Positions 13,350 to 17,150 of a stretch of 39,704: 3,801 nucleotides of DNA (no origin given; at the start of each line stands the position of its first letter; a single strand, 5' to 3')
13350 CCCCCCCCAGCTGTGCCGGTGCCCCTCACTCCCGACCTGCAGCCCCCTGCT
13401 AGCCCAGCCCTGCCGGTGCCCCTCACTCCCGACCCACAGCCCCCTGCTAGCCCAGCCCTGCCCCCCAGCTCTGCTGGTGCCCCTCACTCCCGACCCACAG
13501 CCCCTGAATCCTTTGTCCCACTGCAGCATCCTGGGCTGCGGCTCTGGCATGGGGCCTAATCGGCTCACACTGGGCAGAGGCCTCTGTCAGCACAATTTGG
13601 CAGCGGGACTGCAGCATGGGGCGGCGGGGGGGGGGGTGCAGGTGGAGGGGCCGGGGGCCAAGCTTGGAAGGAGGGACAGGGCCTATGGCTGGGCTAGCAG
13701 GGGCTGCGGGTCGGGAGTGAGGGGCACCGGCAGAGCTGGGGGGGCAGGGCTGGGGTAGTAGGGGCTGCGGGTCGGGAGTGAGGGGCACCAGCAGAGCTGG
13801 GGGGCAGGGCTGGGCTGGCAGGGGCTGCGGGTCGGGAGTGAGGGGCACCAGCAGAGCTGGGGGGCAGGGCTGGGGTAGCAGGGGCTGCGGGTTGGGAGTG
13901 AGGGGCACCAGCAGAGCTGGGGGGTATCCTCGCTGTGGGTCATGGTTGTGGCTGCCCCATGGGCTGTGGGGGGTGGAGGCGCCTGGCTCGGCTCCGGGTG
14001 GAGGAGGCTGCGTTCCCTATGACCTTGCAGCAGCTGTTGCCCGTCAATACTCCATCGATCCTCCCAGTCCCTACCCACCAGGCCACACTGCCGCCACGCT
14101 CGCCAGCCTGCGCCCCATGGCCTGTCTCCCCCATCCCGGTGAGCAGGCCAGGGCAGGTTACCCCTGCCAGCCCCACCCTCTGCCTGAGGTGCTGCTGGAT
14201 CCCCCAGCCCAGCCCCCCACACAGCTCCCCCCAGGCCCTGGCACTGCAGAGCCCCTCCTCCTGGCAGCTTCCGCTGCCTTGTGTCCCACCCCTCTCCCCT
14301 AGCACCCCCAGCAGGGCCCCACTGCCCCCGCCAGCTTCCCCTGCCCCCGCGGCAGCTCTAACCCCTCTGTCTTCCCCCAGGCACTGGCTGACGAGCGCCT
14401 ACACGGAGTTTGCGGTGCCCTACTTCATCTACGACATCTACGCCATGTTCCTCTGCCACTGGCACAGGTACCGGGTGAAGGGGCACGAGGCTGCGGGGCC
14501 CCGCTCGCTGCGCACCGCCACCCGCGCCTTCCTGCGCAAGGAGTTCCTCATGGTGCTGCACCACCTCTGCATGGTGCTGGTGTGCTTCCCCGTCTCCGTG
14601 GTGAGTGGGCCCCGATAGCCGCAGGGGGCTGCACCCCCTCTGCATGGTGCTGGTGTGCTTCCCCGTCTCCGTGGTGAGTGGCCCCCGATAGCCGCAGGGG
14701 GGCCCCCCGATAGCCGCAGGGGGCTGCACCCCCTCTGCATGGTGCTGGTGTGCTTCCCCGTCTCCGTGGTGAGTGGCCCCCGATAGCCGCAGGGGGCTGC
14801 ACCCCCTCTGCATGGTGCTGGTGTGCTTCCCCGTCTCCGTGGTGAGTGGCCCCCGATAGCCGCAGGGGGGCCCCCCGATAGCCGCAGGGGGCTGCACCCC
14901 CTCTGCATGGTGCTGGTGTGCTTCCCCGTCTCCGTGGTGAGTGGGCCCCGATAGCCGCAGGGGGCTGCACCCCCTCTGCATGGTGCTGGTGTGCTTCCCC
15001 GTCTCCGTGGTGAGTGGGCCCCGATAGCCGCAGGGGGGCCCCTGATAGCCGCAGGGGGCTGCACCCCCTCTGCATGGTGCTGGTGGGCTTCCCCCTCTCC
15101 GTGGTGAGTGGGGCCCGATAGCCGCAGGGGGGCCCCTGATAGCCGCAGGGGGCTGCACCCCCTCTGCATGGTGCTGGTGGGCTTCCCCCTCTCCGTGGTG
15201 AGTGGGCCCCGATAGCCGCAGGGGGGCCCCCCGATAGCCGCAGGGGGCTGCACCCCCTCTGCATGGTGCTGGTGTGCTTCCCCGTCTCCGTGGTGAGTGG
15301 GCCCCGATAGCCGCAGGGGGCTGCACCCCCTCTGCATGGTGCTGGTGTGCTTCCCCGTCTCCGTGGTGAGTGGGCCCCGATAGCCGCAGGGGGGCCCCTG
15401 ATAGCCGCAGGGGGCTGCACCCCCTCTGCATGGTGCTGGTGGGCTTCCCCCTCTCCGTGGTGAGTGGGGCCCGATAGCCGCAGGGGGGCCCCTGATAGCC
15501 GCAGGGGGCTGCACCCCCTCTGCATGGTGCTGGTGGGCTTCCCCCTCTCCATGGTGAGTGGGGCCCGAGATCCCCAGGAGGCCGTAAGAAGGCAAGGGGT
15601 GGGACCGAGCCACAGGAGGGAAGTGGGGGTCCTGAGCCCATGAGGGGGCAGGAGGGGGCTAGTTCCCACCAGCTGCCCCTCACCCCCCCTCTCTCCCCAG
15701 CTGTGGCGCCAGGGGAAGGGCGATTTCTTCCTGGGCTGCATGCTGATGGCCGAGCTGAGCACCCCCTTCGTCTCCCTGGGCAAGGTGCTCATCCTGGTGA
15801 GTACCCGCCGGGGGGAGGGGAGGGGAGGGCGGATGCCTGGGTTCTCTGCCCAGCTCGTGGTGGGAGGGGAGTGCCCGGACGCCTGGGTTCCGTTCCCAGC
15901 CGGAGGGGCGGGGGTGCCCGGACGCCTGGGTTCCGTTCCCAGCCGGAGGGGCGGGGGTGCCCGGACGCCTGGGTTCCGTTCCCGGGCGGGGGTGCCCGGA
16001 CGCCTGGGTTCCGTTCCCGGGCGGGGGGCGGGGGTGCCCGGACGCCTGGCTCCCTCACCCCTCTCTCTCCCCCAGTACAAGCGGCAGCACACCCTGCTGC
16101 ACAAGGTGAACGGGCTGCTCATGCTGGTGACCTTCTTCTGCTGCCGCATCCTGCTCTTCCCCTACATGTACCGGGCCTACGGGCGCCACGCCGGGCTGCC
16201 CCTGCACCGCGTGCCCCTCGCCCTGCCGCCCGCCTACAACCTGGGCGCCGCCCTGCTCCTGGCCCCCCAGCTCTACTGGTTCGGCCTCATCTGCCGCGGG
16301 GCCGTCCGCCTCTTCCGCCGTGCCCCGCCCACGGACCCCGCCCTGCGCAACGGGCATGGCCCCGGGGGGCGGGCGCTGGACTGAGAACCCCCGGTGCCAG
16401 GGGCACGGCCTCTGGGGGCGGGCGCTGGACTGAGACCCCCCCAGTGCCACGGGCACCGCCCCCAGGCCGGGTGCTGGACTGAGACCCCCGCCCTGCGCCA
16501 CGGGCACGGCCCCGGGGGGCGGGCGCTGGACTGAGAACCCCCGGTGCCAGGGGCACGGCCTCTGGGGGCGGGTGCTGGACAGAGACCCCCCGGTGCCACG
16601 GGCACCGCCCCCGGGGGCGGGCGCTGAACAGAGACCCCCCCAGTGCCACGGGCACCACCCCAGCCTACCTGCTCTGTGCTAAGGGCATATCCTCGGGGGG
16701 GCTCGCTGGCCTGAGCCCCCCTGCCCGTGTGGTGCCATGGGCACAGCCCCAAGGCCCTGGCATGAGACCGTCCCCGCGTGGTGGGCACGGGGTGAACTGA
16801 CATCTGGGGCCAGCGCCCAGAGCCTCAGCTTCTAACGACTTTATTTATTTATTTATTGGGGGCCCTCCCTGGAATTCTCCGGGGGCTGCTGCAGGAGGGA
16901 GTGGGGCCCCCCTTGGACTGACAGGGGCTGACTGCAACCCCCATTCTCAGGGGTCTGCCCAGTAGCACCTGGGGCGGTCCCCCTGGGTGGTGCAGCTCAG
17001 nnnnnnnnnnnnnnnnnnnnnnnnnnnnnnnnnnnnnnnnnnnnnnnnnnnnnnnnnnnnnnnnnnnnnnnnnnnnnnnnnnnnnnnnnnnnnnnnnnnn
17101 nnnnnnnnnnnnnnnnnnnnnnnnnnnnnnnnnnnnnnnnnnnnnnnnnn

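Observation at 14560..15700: TLCD3B intron 4 is built from about 12 tandem copies of the upstream exon's 3' end plus splice donor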

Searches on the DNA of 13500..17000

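Call 52: search_rna_families(source=window, start=13500, end=17000, threshold=evalue, max_evalue=0.1)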
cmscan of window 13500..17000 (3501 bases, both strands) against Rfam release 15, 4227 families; matches with E-value up to 0.1: 1.
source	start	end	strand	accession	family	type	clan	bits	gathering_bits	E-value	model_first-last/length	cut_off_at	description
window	15640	15700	+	RF00942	mir-1224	Gene; miRNA;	-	26.4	105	0.099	1-86/86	no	mir-1224 microRNA precursor family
